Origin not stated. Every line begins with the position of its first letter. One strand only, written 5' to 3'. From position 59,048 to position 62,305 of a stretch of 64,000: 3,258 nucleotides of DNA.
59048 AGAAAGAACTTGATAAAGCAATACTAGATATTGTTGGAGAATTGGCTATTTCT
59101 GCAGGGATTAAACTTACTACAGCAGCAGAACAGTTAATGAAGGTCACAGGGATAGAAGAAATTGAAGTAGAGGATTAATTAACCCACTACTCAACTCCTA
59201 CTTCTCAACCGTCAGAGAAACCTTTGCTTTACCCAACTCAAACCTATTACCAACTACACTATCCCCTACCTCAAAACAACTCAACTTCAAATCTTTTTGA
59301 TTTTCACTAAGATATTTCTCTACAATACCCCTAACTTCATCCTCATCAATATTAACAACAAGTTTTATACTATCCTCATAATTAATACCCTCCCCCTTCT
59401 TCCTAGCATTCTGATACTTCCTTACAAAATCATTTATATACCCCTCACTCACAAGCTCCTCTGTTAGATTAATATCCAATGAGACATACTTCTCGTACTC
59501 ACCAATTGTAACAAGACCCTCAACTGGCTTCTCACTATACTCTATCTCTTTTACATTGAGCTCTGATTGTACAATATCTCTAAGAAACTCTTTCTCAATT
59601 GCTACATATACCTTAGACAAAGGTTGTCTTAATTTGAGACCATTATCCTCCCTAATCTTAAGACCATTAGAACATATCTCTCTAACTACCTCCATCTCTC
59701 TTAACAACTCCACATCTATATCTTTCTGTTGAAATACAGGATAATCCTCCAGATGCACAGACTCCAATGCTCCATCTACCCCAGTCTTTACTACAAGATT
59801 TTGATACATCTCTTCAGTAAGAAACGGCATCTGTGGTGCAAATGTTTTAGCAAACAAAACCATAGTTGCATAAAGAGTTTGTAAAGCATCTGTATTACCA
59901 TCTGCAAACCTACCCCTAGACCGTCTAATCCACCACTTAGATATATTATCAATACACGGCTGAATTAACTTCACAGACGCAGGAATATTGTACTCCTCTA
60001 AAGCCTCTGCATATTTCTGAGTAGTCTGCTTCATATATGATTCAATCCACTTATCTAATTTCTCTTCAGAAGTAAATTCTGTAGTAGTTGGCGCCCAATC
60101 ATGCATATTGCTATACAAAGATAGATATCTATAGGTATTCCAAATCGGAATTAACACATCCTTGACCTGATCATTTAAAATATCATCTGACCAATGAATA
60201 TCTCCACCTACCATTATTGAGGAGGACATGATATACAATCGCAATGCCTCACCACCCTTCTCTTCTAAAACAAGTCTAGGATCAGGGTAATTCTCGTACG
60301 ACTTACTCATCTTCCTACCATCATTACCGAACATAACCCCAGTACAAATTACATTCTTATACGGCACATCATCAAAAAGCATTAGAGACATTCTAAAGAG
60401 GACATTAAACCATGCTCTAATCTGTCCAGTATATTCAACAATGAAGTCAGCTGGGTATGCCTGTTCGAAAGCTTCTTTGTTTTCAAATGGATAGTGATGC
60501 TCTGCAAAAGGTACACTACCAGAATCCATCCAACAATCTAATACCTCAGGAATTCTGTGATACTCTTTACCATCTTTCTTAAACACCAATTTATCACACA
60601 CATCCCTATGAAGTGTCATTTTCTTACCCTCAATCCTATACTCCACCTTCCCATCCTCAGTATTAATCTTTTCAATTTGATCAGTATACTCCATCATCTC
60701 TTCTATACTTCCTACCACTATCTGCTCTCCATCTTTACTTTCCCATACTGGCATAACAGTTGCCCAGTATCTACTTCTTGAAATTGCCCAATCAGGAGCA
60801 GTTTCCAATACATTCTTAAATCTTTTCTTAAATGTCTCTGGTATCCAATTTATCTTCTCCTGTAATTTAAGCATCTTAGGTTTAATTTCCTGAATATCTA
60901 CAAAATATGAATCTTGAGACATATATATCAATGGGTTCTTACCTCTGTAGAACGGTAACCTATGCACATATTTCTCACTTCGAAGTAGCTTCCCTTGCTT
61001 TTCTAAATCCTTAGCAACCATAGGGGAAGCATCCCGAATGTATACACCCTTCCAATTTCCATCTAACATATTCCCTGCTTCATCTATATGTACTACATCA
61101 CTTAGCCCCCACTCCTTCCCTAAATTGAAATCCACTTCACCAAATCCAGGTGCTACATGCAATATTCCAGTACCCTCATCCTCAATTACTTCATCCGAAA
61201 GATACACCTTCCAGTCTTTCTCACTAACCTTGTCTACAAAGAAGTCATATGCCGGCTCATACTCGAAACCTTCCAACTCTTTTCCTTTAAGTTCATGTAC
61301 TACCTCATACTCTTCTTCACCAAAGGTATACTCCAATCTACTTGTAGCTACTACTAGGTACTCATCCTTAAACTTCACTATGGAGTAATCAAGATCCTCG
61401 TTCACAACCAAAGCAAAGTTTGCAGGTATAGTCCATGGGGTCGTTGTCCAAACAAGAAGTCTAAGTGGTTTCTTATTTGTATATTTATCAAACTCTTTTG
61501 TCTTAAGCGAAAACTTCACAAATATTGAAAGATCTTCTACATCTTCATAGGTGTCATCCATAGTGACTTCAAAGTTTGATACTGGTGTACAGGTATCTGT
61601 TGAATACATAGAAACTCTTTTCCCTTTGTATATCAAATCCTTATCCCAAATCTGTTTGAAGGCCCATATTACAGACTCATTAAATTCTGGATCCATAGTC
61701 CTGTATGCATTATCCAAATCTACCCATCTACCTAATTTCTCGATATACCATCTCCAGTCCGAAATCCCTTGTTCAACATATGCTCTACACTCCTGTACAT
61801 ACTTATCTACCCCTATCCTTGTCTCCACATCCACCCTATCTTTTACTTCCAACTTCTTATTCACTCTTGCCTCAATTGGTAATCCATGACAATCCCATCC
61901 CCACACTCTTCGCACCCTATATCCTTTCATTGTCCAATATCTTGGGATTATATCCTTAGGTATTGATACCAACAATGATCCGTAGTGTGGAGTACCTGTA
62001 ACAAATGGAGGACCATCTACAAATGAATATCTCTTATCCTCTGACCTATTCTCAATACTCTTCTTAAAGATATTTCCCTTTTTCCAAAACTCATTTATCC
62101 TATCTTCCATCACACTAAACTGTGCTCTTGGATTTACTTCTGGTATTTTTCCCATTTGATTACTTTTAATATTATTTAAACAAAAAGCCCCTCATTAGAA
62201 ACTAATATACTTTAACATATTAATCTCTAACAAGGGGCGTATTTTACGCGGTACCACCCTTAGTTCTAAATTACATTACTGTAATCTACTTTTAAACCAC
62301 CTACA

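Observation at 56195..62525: Three intergenic copies of a ~25-bp element (core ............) each abutting an extended -10, implying a dedicated promoter/operator motif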

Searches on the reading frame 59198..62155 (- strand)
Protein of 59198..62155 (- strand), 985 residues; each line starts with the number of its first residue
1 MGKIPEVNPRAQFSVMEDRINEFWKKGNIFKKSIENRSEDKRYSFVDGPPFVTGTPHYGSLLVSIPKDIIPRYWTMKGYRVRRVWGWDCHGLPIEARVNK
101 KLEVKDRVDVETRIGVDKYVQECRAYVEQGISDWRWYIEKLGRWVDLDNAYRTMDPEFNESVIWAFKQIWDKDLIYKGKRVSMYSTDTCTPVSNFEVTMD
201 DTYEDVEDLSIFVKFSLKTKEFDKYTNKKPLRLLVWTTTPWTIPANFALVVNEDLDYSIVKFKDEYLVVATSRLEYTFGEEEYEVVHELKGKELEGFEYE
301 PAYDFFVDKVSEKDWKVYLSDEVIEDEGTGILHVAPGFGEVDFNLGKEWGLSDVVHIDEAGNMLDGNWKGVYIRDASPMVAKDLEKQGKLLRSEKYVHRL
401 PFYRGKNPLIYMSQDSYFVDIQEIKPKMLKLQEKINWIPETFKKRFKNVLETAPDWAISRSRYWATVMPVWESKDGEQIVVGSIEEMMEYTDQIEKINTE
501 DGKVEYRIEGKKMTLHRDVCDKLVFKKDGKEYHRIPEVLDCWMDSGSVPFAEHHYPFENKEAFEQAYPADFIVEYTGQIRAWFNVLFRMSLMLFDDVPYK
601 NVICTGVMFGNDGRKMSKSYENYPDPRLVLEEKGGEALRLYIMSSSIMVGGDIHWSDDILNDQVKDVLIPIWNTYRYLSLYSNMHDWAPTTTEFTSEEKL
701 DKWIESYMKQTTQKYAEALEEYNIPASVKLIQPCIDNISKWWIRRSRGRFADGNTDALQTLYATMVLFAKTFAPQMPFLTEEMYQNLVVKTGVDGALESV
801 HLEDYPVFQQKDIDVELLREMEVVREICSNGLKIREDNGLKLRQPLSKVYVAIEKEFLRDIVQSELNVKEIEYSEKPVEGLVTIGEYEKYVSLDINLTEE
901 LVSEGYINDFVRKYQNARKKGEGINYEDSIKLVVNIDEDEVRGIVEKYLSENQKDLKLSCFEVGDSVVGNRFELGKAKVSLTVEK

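Call 10: search_protein_families(library=pfam, proteins=[window:59198-62155:-])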
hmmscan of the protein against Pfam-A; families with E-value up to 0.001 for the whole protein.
window:59198-62155:- (985 aa): 4 families
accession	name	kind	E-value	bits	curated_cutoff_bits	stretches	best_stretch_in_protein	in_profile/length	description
PF00133.28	tRNA-synt_1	-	8.1e-127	423.8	22.7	1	20-654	2-412/414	tRNA synthetases class I (I, L, M and V)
PF08264.19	Anticodon_1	-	6.3e-23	81.7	25.1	1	701-849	1-147/148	Anticodon-binding domain of tRNA ligase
PF09334.17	tRNA-synt_1g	-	2.1e-15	56.8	20.1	1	50-187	8-125/391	tRNA synthetases class I (M)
PF19302.4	DUF5915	-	1e-11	45.2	27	1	865-985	76-194/195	Domain of unknown function (DUF5915)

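Call 18: find_encoding_contigs(protein=window:59198-62155:-, flank=10000, max_places=10)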
Protein window:59198-62155:- (985 aa): 3 contigs read that carry it; 3 places shown.
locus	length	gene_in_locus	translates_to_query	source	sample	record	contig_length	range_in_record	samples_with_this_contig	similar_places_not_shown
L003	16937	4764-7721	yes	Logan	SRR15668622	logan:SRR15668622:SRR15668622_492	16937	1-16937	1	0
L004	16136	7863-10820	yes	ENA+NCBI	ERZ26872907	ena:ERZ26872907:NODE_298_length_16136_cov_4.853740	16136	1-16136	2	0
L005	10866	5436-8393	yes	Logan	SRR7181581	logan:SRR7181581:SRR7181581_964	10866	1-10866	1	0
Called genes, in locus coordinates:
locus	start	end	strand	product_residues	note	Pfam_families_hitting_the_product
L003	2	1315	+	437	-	?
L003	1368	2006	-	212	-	PF03167:UDG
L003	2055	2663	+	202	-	-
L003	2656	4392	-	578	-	PF08439:Peptidase_M3_N, PF01432:Peptidase_M3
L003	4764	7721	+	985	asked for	PF00133:tRNA-synt_1, PF09334:tRNA-synt_1g (weak), PF08264:Anticodon_1, PF19302:DUF5915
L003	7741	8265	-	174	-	PF02559:CarD_TRCF_RID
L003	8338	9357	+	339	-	PF01933:CofD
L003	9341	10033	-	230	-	PF05050:Methyltransf_21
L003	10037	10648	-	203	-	-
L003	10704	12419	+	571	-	PF09587:PGA_cap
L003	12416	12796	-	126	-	PF06397:Desulfoferrod_N, PF01880:Desulfoferrodox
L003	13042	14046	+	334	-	PF00579:tRNA-synt_1b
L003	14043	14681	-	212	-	PF02698:DUF218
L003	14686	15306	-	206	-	-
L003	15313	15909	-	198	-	PF02698:DUF218 (weak)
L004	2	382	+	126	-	?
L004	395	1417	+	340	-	PF00768:Peptidase_S11, PF13354:Beta-lactamase2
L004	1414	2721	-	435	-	-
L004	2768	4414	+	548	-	PF00749:tRNA-synt_1c, PF19269:Anticodon_2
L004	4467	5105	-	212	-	PF03167:UDG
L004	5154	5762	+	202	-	-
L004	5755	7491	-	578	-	PF08439:Peptidase_M3_N, PF01432:Peptidase_M3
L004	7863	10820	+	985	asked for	PF00133:tRNA-synt_1, PF09334:tRNA-synt_1g (weak), PF08264:Anticodon_1, PF19302:DUF5915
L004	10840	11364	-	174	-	PF02559:CarD_TRCF_RID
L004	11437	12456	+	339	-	PF01933:CofD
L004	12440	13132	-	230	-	PF05050:Methyltransf_21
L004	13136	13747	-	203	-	-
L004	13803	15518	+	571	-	PF09587:PGA_cap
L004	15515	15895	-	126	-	PF06397:Desulfoferrod_N, PF01880:Desulfoferrodox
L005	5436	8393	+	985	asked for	PF00133:tRNA-synt_1, PF09334:tRNA-synt_1g (weak), PF08264:Anticodon_1, PF19302:DUF5915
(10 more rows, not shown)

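Call 19: find_homologous_proteins(query=window:59198-62155:-, max_evalue=1e-100)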
Query window:59198-62155:- (985 aa): 6952 proteins with E <= 1e-100 among 8000 candidates; the best 120 are listed.
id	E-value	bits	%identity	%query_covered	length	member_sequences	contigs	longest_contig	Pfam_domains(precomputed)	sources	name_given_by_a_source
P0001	0.0e+0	2059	89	100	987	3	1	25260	PF09334.18,PF08264.20,PF00133.29,PF19302.5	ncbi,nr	ncbi:isoleucine--tRNA ligase [bacterium]|nr:isoleucine--tRNA ligase [bacterium]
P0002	0.0e+0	1984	84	100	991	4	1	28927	PF09334.18,PF08264.20,PF00133.29,PF19302.5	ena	-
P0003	0.0e+0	1898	81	100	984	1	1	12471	PF09334.18,PF08264.20,PF00133.29,PF19302.5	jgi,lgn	jgi:isoleucyl-tRNA synthetase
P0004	0.0e+0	1887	82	100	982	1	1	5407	PF09334.18,PF08264.20,PF00133.29,PF19302.5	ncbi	-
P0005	0.0e+0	1813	77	100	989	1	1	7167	PF09334.18,PF08264.20,PF00133.29,PF19302.5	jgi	jgi:isoleucyl-tRNA synthetase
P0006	0.0e+0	1795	76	100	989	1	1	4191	PF09334.18,PF08264.20,PF00133.29,PF19302.5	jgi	jgi:isoleucyl-tRNA synthetase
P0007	0.0e+0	1791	76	99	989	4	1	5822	PF09334.18,PF08264.20,PF00133.29,PF19302.5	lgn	-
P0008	0.0e+0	1780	75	100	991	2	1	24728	PF09334.18,PF08264.20,PF00133.29,PF19302.5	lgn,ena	-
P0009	0.0e+0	1758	74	100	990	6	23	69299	PF09334.18,PF08264.20,PF00133.29,PF19302.5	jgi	jgi:isoleucyl-tRNA synthetase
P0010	0.0e+0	1757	75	99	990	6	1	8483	PF09334.18,PF08264.20,PF00133.29,PF19302.5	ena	-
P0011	0.0e+0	1743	74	98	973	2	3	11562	PF09334.18,PF08264.20,PF00133.29,PF19302.5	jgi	jgi:isoleucyl-tRNA synthetase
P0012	0.0e+0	1742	74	98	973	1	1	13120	PF09334.18,PF08264.20,PF00133.29,PF19302.5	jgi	jgi:isoleucyl-tRNA synthetase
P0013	0.0e+0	1733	74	100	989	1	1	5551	PF09334.18,PF08264.20,PF00133.29,PF19302.5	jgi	jgi:isoleucyl-tRNA synthetase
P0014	0.0e+0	1725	73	100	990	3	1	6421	PF09334.18,PF08264.20,PF00133.29,PF19302.5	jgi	jgi:isoleucyl-tRNA synthetase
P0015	0.0e+0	1717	72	100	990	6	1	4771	PF09334.18,PF08264.20,PF00133.29,PF19302.5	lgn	-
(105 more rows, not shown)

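Call 21: find_encoding_contigs(protein=P0001, flank=10000, max_places=3)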
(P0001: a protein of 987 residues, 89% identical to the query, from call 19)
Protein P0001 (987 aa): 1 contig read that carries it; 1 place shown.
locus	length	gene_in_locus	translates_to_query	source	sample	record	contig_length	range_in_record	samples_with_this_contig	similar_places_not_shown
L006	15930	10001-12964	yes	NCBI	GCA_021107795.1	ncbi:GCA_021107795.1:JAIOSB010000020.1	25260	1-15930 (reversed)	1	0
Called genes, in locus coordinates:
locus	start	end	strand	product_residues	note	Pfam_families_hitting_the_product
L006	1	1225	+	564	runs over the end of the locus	PF01368:DHH, PF02272:DHHA1, PF17768:RecJ_OB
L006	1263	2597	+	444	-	PF01336:tRNA_anti-codon, PF00152:tRNA-synt_2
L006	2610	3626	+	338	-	PF00768:Peptidase_S11, PF13354:Beta-lactamase2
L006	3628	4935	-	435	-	-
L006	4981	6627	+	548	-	PF00749:tRNA-synt_1c, PF19269:Anticodon_2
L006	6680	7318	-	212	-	PF03167:UDG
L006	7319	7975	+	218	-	-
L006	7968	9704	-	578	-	PF08439:Peptidase_M3_N, PF01432:Peptidase_M3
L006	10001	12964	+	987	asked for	PF00133:tRNA-synt_1, PF09334:tRNA-synt_1g (weak), PF08264:Anticodon_1, PF19302:DUF5915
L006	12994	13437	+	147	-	PF00383:dCMP_cyt_deam_1, PF14437:MafB19-deam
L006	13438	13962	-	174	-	PF02559:CarD_TRCF_RID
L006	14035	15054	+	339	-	PF01933:CofD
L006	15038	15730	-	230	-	PF05050:Methyltransf_21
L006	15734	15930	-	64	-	?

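Call 22: find_encoding_contigs(protein=P0002, flank=10000, max_places=3)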
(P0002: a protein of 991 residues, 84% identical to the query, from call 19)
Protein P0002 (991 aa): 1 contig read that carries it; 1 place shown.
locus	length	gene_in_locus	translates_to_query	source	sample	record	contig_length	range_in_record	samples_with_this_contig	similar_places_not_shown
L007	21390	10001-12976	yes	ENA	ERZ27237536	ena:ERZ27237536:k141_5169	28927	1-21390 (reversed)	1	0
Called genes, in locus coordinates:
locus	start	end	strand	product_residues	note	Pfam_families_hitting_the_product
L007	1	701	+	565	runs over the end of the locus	PF01368:DHH, PF02272:DHHA1, PF17768:RecJ_OB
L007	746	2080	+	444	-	PF01336:tRNA_anti-codon, PF00152:tRNA-synt_2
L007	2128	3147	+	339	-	PF00768:Peptidase_S11, PF13354:Beta-lactamase2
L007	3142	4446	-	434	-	-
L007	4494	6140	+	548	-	PF00749:tRNA-synt_1c, PF19269:Anticodon_2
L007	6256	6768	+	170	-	PF00293:NUDIX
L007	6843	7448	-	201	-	PF03167:UDG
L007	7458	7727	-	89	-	-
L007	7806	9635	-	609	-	PF08439:Peptidase_M3_N, PF01432:Peptidase_M3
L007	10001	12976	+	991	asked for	PF00133:tRNA-synt_1, PF09334:tRNA-synt_1g (weak), PF08264:Anticodon_1, PF19302:DUF5915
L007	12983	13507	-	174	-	PF02559:CarD_TRCF_RID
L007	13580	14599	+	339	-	PF01933:CofD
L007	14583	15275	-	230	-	PF05050:Methyltransf_21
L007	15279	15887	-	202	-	-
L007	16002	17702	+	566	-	PF09587:PGA_cap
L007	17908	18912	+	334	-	PF00579:tRNA-synt_1b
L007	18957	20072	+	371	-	PF01979:Amidohydro_1 (weak)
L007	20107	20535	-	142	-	PF27746:Small_heat_shock_put, PF00011:HSP20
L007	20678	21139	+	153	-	-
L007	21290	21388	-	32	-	?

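Call 23: find_encoding_contigs(protein=P0003, flank=10000, max_places=3)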
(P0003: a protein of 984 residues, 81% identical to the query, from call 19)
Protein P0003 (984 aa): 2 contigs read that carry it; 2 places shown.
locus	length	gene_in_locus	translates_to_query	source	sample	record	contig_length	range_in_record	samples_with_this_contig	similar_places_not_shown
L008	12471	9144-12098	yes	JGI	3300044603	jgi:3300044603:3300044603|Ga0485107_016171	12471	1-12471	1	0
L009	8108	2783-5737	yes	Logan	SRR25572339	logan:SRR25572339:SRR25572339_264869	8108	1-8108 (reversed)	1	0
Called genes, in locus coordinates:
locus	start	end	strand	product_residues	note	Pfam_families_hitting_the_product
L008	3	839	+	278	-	?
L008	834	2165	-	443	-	-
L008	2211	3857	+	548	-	PF00749:tRNA-synt_1c, PF19269:Anticodon_2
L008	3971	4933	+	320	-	-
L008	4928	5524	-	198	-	PF03167:UDG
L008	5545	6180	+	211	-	-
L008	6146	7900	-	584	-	PF08439:Peptidase_M3_N, PF01432:Peptidase_M3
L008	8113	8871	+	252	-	PF00106:adh_short, PF08659:KR, PF13561:adh_short_C2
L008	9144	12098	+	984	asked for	PF00133:tRNA-synt_1, PF09334:tRNA-synt_1g (weak), PF08264:Anticodon_1, PF19302:DUF5915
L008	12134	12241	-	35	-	-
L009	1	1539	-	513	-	?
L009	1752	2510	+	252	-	PF00106:adh_short, PF08659:KR, PF13561:adh_short_C2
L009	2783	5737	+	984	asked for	PF00133:tRNA-synt_1, PF09334:tRNA-synt_1g (weak), PF08264:Anticodon_1, PF19302:DUF5915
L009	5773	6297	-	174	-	PF02559:CarD_TRCF_RID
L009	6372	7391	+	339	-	PF01933:CofD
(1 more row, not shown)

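Call 27: find_encoding_contigs(protein=P0004, flank=10000, max_places=2)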
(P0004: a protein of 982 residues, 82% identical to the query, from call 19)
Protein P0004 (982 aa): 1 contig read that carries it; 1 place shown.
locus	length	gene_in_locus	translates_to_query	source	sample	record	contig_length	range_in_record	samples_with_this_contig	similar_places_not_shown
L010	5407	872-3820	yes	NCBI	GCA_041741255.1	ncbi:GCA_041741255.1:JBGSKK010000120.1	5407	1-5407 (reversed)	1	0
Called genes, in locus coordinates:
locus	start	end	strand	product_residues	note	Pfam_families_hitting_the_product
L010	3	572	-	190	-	?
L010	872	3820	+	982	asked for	PF00133:tRNA-synt_1, PF09334:tRNA-synt_1g (faint), PF08264:Anticodon_1, PF19302:DUF5915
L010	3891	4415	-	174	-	PF02559:CarD_TRCF_RID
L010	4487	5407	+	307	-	?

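Call 28: find_encoding_contigs(protein=P0009, flank=10000, max_places=4)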
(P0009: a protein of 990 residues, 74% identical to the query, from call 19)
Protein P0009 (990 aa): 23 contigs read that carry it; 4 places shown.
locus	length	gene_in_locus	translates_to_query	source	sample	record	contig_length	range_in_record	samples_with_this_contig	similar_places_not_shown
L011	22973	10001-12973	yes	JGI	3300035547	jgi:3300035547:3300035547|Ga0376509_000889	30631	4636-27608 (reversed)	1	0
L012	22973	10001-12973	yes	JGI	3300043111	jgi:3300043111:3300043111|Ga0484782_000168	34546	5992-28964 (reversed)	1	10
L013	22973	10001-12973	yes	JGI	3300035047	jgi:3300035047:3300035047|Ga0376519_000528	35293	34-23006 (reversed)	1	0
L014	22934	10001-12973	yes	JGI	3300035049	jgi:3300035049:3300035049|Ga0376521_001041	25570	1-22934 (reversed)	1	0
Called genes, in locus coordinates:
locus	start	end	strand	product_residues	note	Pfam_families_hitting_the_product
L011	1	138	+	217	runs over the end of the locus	PF27462:RecX_N, PF21982:RecX_HTH1 (faint), PF02631:RecX_HTH2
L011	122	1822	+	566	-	PF01368:DHH, PF02272:DHHA1, PF17768:RecJ_OB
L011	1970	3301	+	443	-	PF01336:tRNA_anti-codon, PF00152:tRNA-synt_2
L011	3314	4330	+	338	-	PF00768:Peptidase_S11, PF13354:Beta-lactamase2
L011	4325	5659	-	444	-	-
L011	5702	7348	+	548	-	PF00749:tRNA-synt_1c, PF19269:Anticodon_2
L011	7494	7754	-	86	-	-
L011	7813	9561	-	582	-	PF08439:Peptidase_M3_N, PF01432:Peptidase_M3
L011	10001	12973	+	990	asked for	PF00133:tRNA-synt_1, PF09334:tRNA-synt_1g (weak), PF08264:Anticodon_1, PF19302:DUF5915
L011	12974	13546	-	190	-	PF02559:CarD_TRCF_RID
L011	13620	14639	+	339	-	PF01933:CofD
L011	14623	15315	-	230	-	PF05050:Methyltransf_21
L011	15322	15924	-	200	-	-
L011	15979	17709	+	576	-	PF09587:PGA_cap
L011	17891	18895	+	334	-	PF00579:tRNA-synt_1b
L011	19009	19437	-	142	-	PF27746:Small_heat_shock_put (weak), PF00011:HSP20, PF04969:CS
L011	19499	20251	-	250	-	-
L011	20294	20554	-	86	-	PF20068:Amphi-Trp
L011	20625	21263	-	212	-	PF02698:DUF218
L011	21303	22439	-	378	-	-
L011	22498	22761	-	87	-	-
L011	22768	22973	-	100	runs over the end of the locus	-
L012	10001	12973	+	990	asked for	PF00133:tRNA-synt_1, PF09334:tRNA-synt_1g (weak), PF08264:Anticodon_1, PF19302:DUF5915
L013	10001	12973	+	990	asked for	PF00133:tRNA-synt_1, PF09334:tRNA-synt_1g (weak), PF08264:Anticodon_1, PF19302:DUF5915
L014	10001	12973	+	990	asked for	PF00133:tRNA-synt_1, PF09334:tRNA-synt_1g (weak), PF08264:Anticodon_1, PF19302:DUF5915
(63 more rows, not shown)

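Call 29: find_encoding_contigs(protein=P0008, flank=10000, max_places=2)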
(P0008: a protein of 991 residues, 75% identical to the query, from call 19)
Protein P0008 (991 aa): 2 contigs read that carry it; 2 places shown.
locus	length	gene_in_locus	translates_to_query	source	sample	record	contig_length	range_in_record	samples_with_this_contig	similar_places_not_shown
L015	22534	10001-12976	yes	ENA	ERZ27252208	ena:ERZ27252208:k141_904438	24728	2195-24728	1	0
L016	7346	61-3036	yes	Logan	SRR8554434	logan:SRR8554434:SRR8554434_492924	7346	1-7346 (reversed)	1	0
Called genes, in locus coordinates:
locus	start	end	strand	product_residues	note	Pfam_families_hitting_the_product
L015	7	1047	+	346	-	PF00154:RecA_N, PF08423:Rad51, PF06745:ATPase, PF01637:ATPase_2 (weak), PF21096:RecA_C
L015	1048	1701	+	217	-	PF27462:RecX_N, PF02631:RecX_HTH2, PF21981:RecX_HTH3 (weak)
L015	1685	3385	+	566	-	PF01368:DHH, PF02272:DHHA1, PF17768:RecJ_OB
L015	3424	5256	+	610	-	PF01336:tRNA_anti-codon, PF00152:tRNA-synt_2, PF02938:GAD (weak)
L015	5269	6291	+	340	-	PF00768:Peptidase_S11, PF13354:Beta-lactamase2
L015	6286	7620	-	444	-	-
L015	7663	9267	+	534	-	PF00749:tRNA-synt_1c, PF19269:Anticodon_2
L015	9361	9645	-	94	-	-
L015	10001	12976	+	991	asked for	PF00133:tRNA-synt_1, PF09334:tRNA-synt_1g (weak), PF08264:Anticodon_1, PF19302:DUF5915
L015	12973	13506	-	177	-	PF02559:CarD_TRCF_RID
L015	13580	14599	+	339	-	PF01933:CofD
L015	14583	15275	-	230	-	PF05050:Methyltransf_21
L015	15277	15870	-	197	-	-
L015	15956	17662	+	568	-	PF09587:PGA_cap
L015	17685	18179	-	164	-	-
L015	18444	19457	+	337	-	PF00579:tRNA-synt_1b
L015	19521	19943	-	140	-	PF27746:Small_heat_shock_put (weak), PF00011:HSP20, PF04969:CS (weak)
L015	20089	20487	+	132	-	PF00903:Glyoxalase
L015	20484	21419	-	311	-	-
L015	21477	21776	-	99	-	-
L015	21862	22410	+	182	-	-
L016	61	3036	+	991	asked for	PF00133:tRNA-synt_1, PF09334:tRNA-synt_1g (weak), PF08264:Anticodon_1, PF19302:DUF5915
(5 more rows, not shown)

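Call 53: find_encoding_contigs(protein=P0005, flank=4000, max_places=1)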
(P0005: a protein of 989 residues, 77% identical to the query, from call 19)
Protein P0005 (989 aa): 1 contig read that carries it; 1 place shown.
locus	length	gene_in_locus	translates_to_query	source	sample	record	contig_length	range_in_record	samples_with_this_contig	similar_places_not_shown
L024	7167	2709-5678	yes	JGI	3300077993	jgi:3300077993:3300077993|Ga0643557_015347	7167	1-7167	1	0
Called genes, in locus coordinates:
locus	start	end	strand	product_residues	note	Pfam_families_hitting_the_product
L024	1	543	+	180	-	?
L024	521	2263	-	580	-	PF08439:Peptidase_M3_N, PF01432:Peptidase_M3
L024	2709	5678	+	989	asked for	PF00133:tRNA-synt_1, PF09334:tRNA-synt_1g (weak), PF08264:Anticodon_1, PF19302:DUF5915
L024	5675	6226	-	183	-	PF02559:CarD_TRCF_RID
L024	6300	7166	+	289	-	?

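Call 54: find_encoding_contigs(protein=P0007, flank=4000, max_places=1)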
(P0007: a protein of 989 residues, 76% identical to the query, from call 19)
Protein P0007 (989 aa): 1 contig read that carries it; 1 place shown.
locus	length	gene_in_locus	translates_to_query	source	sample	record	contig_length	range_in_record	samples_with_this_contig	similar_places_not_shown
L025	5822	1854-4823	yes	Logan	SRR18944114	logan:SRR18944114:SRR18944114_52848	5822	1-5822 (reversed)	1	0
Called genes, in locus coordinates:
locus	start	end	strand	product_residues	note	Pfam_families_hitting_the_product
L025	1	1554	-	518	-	?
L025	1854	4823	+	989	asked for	PF00133:tRNA-synt_1, PF09334:tRNA-synt_1g, PF08264:Anticodon_1, PF19302:DUF5915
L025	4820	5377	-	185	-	PF02559:CarD_TRCF_RID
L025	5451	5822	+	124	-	?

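Call 87: search_protein_families(library=pfam, proteins=[L011:7494-7754:-, L007:7458-7727:-, L015:9361-9645:-, L004:5154-5762:+, L006:7319-7975:+, L008:5545-6180:+, L008:3971-4933:+], max_evalue=0.01)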
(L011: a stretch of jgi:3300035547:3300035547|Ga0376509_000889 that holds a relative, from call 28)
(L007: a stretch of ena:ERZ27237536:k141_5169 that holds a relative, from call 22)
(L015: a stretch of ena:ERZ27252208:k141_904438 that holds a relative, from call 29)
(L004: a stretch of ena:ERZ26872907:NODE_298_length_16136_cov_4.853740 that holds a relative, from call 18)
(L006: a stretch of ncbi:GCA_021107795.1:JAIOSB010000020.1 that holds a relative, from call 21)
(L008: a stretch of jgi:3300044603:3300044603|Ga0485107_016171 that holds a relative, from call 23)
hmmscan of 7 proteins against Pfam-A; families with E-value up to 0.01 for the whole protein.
L011:7494-7754:- (86 aa): 0 families

L007:7458-7727:- (89 aa): 0 families

L015:9361-9645:- (94 aa): 0 families

L004:5154-5762:+ (202 aa): 0 families

L006:7319-7975:+ (218 aa): 0 families

L008:5545-6180:+ (211 aa): 0 families

L008:3971-4933:+ (320 aa): 0 families
